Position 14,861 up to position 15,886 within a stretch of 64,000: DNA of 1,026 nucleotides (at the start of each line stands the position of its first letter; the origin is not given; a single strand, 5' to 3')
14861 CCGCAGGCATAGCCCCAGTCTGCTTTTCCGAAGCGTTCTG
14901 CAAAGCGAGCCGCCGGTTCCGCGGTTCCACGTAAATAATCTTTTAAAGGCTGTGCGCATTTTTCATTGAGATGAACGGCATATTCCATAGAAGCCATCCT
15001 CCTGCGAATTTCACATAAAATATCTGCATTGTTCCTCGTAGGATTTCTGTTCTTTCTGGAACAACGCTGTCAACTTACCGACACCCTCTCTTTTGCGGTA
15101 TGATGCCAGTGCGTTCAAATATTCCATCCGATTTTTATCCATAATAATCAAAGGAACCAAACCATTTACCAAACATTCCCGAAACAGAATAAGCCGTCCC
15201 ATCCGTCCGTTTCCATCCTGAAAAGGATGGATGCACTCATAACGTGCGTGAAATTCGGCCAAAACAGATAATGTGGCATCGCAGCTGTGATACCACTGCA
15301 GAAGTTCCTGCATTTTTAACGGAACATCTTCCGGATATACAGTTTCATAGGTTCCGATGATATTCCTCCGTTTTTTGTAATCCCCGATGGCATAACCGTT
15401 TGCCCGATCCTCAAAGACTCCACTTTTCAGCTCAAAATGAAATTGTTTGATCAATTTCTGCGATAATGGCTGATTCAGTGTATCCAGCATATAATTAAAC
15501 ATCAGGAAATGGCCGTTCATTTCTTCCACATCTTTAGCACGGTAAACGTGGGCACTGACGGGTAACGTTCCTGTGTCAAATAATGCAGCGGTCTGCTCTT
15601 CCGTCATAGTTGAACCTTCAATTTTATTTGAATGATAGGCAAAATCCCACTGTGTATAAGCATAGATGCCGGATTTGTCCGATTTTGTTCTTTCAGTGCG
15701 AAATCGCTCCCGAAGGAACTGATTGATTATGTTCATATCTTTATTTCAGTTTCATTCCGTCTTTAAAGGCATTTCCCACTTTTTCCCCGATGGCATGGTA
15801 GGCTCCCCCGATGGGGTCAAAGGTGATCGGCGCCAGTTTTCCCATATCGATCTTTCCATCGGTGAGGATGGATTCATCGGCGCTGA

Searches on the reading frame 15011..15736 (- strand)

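Call 103: search_protein_families(library=pfam, proteins=[window:15011-15736:-], max_evalue=0.001)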
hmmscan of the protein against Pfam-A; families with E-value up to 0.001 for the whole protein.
window:15011-15736:- (241 aa): 1 family
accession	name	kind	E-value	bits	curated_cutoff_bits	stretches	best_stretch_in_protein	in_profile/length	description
PF02661.23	Fic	-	4.2e-16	60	24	1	90-184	1-89/93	Fic/DOC family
